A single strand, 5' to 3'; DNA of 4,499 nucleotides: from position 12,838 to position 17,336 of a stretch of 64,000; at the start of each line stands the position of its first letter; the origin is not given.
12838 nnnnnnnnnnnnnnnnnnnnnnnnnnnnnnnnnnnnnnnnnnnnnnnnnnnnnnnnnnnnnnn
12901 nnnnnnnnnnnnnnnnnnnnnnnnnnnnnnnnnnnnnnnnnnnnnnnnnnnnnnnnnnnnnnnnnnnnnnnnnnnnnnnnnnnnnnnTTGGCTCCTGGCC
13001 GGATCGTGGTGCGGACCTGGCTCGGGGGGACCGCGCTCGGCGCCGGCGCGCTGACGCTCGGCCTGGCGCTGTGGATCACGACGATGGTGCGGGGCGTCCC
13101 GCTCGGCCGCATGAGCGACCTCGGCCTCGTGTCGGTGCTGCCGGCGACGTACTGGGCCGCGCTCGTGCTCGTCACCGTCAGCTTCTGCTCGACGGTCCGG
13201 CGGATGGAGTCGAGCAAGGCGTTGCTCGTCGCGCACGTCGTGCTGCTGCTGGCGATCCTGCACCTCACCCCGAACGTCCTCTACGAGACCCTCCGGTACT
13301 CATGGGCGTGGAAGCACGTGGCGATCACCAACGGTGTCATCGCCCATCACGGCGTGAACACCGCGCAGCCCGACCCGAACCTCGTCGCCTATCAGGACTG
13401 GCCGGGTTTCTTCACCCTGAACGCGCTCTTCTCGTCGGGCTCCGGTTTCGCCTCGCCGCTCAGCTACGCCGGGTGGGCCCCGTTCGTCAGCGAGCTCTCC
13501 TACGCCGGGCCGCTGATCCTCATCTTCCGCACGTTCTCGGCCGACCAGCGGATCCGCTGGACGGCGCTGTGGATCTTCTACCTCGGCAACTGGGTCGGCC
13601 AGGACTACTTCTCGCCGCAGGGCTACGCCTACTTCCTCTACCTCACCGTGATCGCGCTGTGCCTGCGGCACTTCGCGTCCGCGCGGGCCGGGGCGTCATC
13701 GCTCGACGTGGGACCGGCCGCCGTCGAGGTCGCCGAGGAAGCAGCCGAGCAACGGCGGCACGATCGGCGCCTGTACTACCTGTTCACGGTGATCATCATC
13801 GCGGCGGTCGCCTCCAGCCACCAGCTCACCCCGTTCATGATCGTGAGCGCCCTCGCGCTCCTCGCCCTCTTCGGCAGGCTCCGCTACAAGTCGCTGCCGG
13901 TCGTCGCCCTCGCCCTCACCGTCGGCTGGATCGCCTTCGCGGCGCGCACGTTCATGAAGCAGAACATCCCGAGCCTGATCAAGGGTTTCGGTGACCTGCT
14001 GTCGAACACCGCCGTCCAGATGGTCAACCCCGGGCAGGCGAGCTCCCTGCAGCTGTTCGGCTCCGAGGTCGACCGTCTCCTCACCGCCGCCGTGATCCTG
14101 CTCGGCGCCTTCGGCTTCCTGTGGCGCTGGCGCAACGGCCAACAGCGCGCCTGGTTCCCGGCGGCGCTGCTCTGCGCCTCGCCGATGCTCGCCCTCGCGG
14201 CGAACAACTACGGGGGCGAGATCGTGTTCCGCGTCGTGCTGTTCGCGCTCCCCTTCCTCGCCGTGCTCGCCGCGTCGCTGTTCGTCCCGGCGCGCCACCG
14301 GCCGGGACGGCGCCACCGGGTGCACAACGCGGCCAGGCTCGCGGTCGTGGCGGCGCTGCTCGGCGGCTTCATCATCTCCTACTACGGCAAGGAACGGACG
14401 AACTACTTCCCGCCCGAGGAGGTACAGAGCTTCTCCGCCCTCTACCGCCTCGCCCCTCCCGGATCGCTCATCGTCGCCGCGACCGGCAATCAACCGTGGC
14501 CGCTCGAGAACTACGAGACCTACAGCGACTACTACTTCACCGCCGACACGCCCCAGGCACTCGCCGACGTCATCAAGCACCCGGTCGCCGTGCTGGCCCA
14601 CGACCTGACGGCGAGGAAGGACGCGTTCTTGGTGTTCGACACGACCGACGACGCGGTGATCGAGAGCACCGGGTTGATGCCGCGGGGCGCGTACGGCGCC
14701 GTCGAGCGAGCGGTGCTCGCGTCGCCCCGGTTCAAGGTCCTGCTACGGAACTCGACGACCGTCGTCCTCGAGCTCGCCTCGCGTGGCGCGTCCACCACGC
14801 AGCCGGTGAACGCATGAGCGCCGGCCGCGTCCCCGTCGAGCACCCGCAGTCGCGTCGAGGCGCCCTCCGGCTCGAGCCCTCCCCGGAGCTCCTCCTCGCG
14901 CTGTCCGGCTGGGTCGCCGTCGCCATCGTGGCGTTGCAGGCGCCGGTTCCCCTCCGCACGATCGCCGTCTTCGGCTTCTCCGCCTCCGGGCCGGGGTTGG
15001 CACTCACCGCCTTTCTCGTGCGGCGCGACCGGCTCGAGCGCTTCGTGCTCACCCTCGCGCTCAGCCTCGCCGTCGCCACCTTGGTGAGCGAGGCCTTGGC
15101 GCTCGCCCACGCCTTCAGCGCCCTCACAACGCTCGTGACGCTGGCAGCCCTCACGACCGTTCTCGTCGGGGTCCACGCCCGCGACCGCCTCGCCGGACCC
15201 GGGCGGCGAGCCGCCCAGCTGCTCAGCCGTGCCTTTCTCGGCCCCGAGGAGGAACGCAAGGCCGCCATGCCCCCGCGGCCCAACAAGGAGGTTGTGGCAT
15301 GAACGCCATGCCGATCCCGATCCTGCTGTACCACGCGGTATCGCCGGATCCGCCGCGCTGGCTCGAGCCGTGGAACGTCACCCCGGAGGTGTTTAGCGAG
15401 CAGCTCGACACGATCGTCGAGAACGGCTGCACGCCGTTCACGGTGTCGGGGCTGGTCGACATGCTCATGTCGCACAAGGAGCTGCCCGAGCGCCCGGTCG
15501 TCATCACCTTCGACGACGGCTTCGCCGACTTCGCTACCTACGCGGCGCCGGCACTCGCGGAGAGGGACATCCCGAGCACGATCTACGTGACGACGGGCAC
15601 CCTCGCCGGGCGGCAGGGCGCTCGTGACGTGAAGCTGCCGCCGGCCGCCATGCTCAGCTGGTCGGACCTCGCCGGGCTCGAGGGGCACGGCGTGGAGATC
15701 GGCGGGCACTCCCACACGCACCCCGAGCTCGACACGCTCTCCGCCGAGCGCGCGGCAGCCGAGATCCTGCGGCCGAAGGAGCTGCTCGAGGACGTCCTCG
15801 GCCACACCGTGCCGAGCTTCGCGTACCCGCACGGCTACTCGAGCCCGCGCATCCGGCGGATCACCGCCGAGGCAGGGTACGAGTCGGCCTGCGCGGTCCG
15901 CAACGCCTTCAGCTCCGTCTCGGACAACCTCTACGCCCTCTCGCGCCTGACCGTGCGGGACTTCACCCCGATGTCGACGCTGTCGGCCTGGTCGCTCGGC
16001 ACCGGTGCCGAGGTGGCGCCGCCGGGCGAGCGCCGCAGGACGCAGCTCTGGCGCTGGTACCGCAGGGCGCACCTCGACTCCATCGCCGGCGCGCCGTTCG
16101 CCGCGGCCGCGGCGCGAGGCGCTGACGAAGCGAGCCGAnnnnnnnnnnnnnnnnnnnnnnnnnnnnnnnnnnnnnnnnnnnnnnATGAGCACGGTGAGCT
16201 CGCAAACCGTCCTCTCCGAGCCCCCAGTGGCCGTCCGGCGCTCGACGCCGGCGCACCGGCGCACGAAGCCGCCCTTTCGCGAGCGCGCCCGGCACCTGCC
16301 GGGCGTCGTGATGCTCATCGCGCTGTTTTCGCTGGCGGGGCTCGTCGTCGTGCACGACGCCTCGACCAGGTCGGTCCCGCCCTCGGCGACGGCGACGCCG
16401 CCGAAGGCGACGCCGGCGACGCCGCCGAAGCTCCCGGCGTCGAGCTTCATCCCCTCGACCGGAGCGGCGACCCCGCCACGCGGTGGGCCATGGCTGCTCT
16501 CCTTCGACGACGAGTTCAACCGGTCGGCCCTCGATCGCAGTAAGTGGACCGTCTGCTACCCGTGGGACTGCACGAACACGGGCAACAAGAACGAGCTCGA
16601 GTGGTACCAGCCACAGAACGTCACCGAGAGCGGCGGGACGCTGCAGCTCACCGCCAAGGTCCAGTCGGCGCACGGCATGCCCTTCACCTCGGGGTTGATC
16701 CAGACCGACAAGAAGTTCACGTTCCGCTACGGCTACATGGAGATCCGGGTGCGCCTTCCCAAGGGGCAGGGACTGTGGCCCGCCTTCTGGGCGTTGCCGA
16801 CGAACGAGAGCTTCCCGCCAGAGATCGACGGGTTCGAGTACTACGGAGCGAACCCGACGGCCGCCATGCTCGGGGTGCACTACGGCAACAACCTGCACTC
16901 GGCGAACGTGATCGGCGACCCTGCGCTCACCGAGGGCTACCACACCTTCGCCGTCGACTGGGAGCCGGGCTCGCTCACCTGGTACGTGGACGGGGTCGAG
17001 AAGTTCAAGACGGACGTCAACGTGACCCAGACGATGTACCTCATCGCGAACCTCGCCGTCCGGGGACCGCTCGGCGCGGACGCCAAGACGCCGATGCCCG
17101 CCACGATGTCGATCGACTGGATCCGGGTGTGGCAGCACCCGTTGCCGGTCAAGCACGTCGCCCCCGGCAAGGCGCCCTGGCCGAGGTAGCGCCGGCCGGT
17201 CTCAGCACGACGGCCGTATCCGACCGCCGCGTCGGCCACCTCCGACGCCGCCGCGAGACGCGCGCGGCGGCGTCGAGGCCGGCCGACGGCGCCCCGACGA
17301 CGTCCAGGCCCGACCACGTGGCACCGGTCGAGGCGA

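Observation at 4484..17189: Eight-gene, overlap-coupled glycan-assembly cluster with unusual domain fusions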

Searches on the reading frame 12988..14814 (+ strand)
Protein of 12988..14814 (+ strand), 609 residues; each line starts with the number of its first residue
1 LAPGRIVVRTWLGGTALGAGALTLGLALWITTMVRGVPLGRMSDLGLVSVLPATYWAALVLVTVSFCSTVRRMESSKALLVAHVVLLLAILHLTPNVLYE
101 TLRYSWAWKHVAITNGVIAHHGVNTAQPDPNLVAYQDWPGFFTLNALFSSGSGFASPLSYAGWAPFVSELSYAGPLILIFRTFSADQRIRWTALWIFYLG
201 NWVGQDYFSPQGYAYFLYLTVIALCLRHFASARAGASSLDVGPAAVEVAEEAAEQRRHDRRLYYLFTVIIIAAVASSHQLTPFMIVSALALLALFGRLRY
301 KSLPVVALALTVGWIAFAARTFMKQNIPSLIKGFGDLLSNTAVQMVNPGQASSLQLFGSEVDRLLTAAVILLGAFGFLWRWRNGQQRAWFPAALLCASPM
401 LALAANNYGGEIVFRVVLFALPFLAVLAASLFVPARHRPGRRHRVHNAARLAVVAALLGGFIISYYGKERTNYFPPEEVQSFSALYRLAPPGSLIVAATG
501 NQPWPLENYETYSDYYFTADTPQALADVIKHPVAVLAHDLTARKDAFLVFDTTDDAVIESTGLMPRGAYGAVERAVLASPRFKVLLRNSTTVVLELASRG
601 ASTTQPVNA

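Call 39: predict_structure(alignment_id=A3)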
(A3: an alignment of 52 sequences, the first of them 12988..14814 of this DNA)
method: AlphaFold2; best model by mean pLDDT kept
length: 609 residues; sequences in the alignment: 52
mean_pLDDT: 89.9   pTM: 0.90
mean pLDDT of the five models: 89.9, 88.1, 87.6, 87.4, 87.2
residues with pLDDT >= 90: 449; 70-90: 110; 50-70: 27; < 50: 23
segments of 3 or more residues with pLDDT < 50: 1-11, 237-241, 603-609
pLDDT, mean of each block of 10 residues (from residue 1): 45 78 98 97 96 98 97 89 98 95 92 92 80 87 91 83 93 97 94 98 80 96 95 57 54 78 97 96 97 96 98 93 89 82 78 93 96 97 94 97 83 91 98 83 93 98 95 96 96 95 90 92 96 97 95 96 96 98 98 88 44
secondary structure, 60 per line:
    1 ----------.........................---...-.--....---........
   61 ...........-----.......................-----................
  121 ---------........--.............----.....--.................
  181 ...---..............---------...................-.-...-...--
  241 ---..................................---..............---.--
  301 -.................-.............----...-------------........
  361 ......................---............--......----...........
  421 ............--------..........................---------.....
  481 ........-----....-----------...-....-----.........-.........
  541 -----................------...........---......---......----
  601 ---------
elements in order: H11-35 H53-71 H77-99 H105-120 H130-137 H140-152 H157-161 H164-183 H187-200 H210-228 H244-277 H281-294 H302-318 H320-332 H353-382 H386-397 H400-405 H410-432 H441-466 H476-488 E494-497 E513-516 H522-530 H532-540 E546-551 H552-561 H568-578 E582-587 E591-596
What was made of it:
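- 11998..14817 (+): G5: cytoplasmic AglG/PglI-like GT2 (aa 1-~320) fused to a GT-C-fold membrane glycosyltransferase (aa ~335-939; ~13 TM plus an extracytoplasmic alpha/beta domain). AF2 of aa 331-939 gave pLDDT 89.9 (call 39).
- On GT-C fold glycosyltransferases (GT-C_A class): AF2 pLDDT 89.9, pTM 0.90 (call 39).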

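Call 43: fold_search(model_id=the predicted structure, library=pdb)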
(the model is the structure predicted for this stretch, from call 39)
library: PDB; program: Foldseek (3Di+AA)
matches with E <= 10: 559; with E <= 0.001: 18
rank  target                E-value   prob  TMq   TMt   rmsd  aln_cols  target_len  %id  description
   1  8if8_B                1.2e-07  1.00  0.46  0.45  11.4       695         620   14  Arabinosyltransferase AftA (released 2023-05-31)
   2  7oci_F                4.3e-07  1.00  0.47  0.45  11.8       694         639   10  Cryo-EM structure of yeast Ost6p containing oligosaccharyltransferase complex (released 2022-02-16)
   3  8if8_C                7.2e-07  1.00  0.45  0.45  10.3       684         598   13  Arabinosyltransferase AftA (released 2023-05-31)
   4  8age_A                8.9e-07  1.00  0.48  0.46  10.8       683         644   11  Structure of yeast oligosaccharylransferase complex with acceptor peptide bound (released 2022-12-07)
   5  5ogl_A                2.2e-06  1.00  0.41  0.36  12.8       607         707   12  Structure of bacterial oligosaccharyltransferase PglB in complex with an acceptor peptide and an lipid-linked oligosac (released 2017-10-25)
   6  6gxc_A                2.7e-06  1.00  0.39  0.35  14.6       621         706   14  Bacterial oligosaccharyltransferase PglB in complex with an inhibitory peptide and a reactive lipid-linked oligosaccha (released 2018-11-14)
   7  5gmy_A                4.0e-06  1.00  0.46  0.35  11.9       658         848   12  Crystal structure of the Archaeoglobus fulgidus oligosaccharyltransferase (O29867_ARCFU) tethered with an acceptor pep (released 2017-02-01)
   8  8agc_A                6.2e-06  1.00  0.49  0.44  10.5       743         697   11  Structure of yeast oligosaccharylransferase complex with lipid-linked oligosaccharide and non-acceptor peptide bound (released 2022-12-07)
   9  8agb_A                1.0e-05  1.00  0.44  0.43  12.7       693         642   12  Structure of yeast oligosaccharylransferase complex with lipid-linked oligosaccharide bound (released 2022-12-07)
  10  6c26_A                2.1e-05  1.00  0.44  0.42  13.3       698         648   10  The Cryo-EM structure of a eukaryotic oligosaccharyl transferase complex (released 2018-01-31)
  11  5f15                  3.1e-05  1.00  0.49  0.54  10.9       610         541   12  Crystal Structure of ArnT from Cupriavidus metallidurans bound to Undecaprenyl phosphate (released 2016-02-17)
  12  7zli_A                4.3e-05  1.00  0.43  0.40  14.3       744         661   12  Cryo-EM structure of C-mannosyltransferase CeDPY19, in complex with Dol25-P-Man and bound to CMT2-Fab and anti-Fab nan (released 2023-01-11)
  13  8pn9_A                5.4e-05  1.00  0.43  0.41  11.6       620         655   10  Structure of human oligosaccharyltransferase OST-A complex bound to NGI-1 (released 2024-05-08)
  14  3rce_A                6.1e-05  1.00  0.41  0.37  12.1       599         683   13  Bacterial oligosaccharyltransferase PglB (released 2011-06-15)
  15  6s7t_A                1.2e-04  1.00  0.46  0.41   9.1       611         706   10  Cryo-EM structure of human oligosaccharyltransferase complex OST-B (released 2019-12-18)
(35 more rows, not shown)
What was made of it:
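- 11998..14817 (+): Foldseek found AftA 1.2e-7, yeast and human STT3, PglB, AglB, ArnT, DPY19 and AftD (call 43).
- On GT-C fold glycosyltransferases (GT-C_A class): Foldseek probability is 1.00 to AftA, STT3, PglB, AglB, ArnT, DPY19 and AftD, with E values from 1e-7 to 4e-4 and TM-scores of 0.4-0.5 (call 43).
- G5C has a confident GT-C fold (calls 39, 43), and GT-C enzymes use polyprenyl-phosphate-linked donors. Foldseek scores AftA and ArnT (monosaccharide donors) about the same as the oligosaccharyltransferases (call 43). ArnT and AftA, which use monosaccharide donors, are among the best fold matches (call 43). The top fold hit of G5C is the arabinofuranosyltransferase AftA (call 43).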

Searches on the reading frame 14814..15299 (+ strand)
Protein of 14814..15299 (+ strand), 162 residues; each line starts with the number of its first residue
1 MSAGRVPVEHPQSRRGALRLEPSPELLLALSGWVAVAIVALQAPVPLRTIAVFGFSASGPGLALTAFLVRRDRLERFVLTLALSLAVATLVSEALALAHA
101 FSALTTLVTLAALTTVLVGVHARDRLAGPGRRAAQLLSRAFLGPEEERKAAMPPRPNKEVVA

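Call 4: search_protein_families(library=pfam, proteins=[window:14814-15299:+], max_evalue=0.01)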
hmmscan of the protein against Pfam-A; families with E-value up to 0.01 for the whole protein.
window:14814-15299:+ (162 aa): 0 families

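Call 5: search_protein_families(library=ncbifam, proteins=[window:14814-15299:+], max_evalue=0.01)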
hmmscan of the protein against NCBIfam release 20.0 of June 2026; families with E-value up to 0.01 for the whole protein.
window:14814-15299:+ (162 aa): 0 families

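Call 57: search_protein_families(library=pfam, proteins=[window:14814-15299:+], max_evalue=1)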
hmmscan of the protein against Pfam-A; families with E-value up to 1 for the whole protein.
window:14814-15299:+ (162 aa): 2 families
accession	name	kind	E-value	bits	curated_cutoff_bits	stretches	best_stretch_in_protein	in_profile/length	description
PF07760.16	DUF1616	-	0.035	13.7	31.6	1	35-127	10-119/307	Protein of unknown function (DUF1616)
PF14102.11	Caps_synth_CapC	-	0.35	11.7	27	1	28-123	15-108/119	Capsule biosynthesis CapC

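Call 67: find_homologous_proteins(query=window:14814-15299:+, max_evalue=0.001)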
Query window:14814-15299:+ (162 aa): 3 proteins with E <= 0.001 among 4547 candidates.
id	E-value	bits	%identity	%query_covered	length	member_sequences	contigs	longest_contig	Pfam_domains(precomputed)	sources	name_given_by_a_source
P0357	8.5e-91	320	100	100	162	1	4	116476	-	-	-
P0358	5.4e-59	216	85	81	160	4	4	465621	-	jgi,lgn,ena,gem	jgi:uncharacterized membrane protein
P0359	4.3e-8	51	39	65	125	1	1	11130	-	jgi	jgi:hypothetical protein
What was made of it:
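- Tried and rejected: A homologue search with G6 found only 3 proteins (call 67).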

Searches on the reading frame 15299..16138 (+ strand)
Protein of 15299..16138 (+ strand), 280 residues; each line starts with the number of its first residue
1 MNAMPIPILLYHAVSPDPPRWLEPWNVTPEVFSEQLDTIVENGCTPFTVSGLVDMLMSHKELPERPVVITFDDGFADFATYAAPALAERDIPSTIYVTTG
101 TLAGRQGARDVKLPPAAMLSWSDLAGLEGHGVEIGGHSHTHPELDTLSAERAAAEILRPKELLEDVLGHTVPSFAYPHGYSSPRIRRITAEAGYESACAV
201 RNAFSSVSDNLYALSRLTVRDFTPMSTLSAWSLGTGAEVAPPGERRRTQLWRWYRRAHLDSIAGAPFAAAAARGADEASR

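Call 4: search_protein_families(library=pfam, proteins=[window:15299-16138:+], max_evalue=0.01)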
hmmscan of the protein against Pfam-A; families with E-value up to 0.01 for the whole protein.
window:15299-16138:+ (280 aa): 1 family
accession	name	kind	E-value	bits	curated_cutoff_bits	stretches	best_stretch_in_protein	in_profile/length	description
PF01522.26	Polysacc_deac_1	-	9.4e-25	87.4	23.1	1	60-195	2-122/124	Polysaccharide deacetylase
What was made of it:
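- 15299..16141 (+): G7: cytoplasmic CE4 de-N-acetylase. PF01522 9e-25 (call 4).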

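Call 5: search_protein_families(library=ncbifam, proteins=[window:15299-16138:+], max_evalue=0.01)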
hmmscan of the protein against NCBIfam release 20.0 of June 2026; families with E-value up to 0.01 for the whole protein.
window:15299-16138:+ (280 aa): 11 families
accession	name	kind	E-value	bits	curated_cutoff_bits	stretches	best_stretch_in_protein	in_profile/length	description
TIGR03938.2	deacetyl_PgaB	equivalog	9.6e-17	60.5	321.9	1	8-140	5-144/621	poly-beta-1,6-N-acetyl-D-glucosamine N-deacetylase PgaB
NF050820.1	PolSacchBiosHfsH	equivalog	1.3e-10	41.3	400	1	63-188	31-150/249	oligosaccharide deacetylase HfsH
TIGR03933.1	PIA_icaB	equivalog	1.1e-08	34.9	248.35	1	25-221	33-231/245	intercellular adhesin biosynthesis polysaccharide N-deacetylase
NF011177.0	PRK14582.1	equivalog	3.5e-08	32.2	923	1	27-93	69-135/671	poly-beta-1,6-N-acetyl-D-glucosamine N-deacetylase PgaB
TIGR02873.1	spore_ylxY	hypoth_equivalog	8.3e-07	28.5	391.5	1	130-193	136-199/268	probable sporulation protein, polysaccharide deacetylase family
TIGR02764.1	spore_ybaN_pdaB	equivalog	9.3e-07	28.8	237.4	1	67-196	8-123/191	polysaccharide deacetylase family sporulation protein PdaB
TIGR02884.1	spore_pdaA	equivalog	2.4e-05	24.1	298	1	128-196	88-155/224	delta-lactam-biosynthetic de-N-acetylase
NF045820.1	PgAcgDacpgdA_Strep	equivalog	6.9e-05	21.8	800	1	65-186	268-375/463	peptidoglycan-N-acetylglucosamine deacetylase PgdA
TIGR04243.1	nodulat_NodB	equivalog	8e-05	22.2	240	1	65-195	2-119/197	chitooligosaccharide deacetylase NodB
NF011176.0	PRK14581.1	equivalog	0.00027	19.2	1091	1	26-138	68-185/673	poly-beta-1,6-N-acetyl-D-glucosamine N-deacetylase PgaB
TIGR03006.1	pepcterm_polyde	equivalog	0.0055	15.9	276.2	1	129-177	71-119/272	XrtA system polysaccharide deacetylase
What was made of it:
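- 15299..16141 (+): NCBIfam HfsH 1e-10 (call 5).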

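Call 71: search_solved_structures(query=window:15299-16138:+, max_evalue=0.00001)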
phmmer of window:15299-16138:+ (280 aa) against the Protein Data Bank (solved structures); distinct sequences matched with E-value up to 0.00001: 6.
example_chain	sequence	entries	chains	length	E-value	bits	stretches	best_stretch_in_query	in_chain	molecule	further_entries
6dq3_A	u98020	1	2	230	1.9e-17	66.6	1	4-220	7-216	Polysaccharide deacetylase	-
4wcj_A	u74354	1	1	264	1.8e-10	43.7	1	7-224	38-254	Polysaccharide deacetylase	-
5bu6_A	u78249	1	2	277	6.7e-10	41.8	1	34-140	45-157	BpsB (PgaB), Poly-beta-1,6-N-acetyl-D-glucosamine N-deacetylase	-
4v33_A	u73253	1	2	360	2.4e-06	30.2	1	5-198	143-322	POLYSACCHARIDE DEACETYLASE-LIKE PROTEIN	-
4hd5_A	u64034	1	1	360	6.5e-06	28.7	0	5-198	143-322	Polysaccharide deacetylase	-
3vus_A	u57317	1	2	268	8.2e-06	28.4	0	27-102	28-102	Poly-beta-1,6-N-acetyl-D-glucosamine N-deacetylase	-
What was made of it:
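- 15299..16141 (+): PDB 6dq3 2e-17, then IcaB and PgaB (call 71).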

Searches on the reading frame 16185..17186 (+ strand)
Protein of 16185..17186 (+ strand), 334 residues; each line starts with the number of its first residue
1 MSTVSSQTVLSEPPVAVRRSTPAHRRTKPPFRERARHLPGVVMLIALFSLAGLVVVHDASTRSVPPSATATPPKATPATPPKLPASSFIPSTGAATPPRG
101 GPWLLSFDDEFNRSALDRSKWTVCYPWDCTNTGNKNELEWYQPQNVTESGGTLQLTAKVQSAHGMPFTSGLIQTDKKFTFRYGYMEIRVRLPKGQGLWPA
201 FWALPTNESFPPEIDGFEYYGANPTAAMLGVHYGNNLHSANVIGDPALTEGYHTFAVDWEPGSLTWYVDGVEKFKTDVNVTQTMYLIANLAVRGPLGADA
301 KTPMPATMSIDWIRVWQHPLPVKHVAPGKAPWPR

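Call 4: search_protein_families(library=pfam, proteins=[window:16185-17186:+], max_evalue=0.01)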
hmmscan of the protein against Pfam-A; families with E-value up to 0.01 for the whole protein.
window:16185-17186:+ (334 aa): 3 families
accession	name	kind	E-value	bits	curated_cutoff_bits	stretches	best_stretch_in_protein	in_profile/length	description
PF00722.28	Glyco_hydro_16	-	1.1e-21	77.6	22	1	142-282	10-141/175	Glycosyl hydrolases family 16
PF03935.22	SKN1_KRE6_Sbg1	-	1.2e-19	70.6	30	1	99-204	113-222/501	Beta-glucan synthesis-associated protein SKN1/KRE6/Sbg1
PF13385.13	Laminin_G_3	-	0.00061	20.4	27.6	1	230-326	59-151/151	Concanavalin A-like lectin/glucanases superfamily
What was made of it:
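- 16185..17189 (+): G8: GH16 glycanase with an N-terminal TM anchor (aa 38-56) and a Pro/Thr/Ala linker; extracytoplasmic. PF00722 1e-21 (call 4).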

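Call 5: search_protein_families(library=ncbifam, proteins=[window:16185-17186:+], max_evalue=0.01)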
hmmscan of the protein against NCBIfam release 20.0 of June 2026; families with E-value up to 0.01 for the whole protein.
window:16185-17186:+ (334 aa): 4 families
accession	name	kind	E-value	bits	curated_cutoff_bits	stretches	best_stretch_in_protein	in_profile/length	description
NF052454.1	BtaGlycanEglC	equivalog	2.2e-34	119.1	700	1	106-316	220-456/459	endo-1,3-1,4-beta-glycanase EglC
NF052392.1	BetGlycExoK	equivalog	1e-15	57.9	350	1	106-271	34-193/261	endo-1,3-1,4-beta-glycanase ExoK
NF047856.1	BGlucanaseBglS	equivalog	1.4e-15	57.5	300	1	106-283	26-198/237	beta-glucanase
NF041449.1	K_carrageenase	equivalog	1.9e-14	53.5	350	2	103-203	22-119/283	kappa-carrageenase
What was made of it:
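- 16185..17189 (+): NCBIfam EglC 2e-34 and ExoK 1e-15 (call 5).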

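Call 70: search_solved_structures(query=window:16185-17186:+, max_evalue=0.00001)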
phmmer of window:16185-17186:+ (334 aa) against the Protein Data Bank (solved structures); distinct sequences matched with E-value up to 0.00001: 46.
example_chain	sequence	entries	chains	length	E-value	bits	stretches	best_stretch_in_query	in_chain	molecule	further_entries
5wut_A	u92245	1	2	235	4e-26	95.2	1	105-317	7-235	ULam111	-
4crq_A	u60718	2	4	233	9.9e-26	93.9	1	132-317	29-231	ENDO-1,3-BETA-GLUCANASE, FAMILY GH16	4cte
2vy0_A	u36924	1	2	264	1.1e-23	87.2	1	100-317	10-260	ENDO-BETA-1,3-GLUCANASE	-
7wwc_A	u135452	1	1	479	1.8e-23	86.5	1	98-317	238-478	beta-1,3(4)-glucanase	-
7ww4_A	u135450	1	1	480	1.8e-23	86.5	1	98-317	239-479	beta-1,3(4)-glucanase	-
9voq_A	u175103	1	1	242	4.1e-22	82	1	137-317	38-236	Beta-1,3-glucanase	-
9vmv_A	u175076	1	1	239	4.4e-22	81.9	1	137-317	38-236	Beta-1,3-glucanase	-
6jh5_A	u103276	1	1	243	8.2e-22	81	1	103-318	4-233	LamCAT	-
9voo_A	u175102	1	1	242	9e-22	80.9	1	137-317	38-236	Hydrolase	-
3atg_A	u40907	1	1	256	1.6e-21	80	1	137-318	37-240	GLUCANASE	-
2hyk_A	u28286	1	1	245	2e-21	79.7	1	115-317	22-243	Beta-1,3-glucanase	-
6jhj_A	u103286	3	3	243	3.1e-21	79.1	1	103-318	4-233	LamCAT | laminarinase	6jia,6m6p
3iln_A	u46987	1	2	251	4.2e-21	78.7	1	103-317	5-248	Laminarinase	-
4dfs_A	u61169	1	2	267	1.1e-20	77.2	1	102-318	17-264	Glycoside hydrolase, family 16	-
3azx_A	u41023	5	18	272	1.3e-20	77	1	102-320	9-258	Laminarinase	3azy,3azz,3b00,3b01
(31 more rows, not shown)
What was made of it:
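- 16185..17189 (+): The best PDB matches are endo-beta-1,3-glucanases/laminarinases at 4e-26 (call 70).
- On GH16 glycoside hydrolases: Laminarinase structures score 4e-26 (call 70).
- Closest known: ExoK/ExsH GH16 glycanases of the succinoglycan cluster. Different: G8 is membrane-anchored and is closest to laminarinases (call 70).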
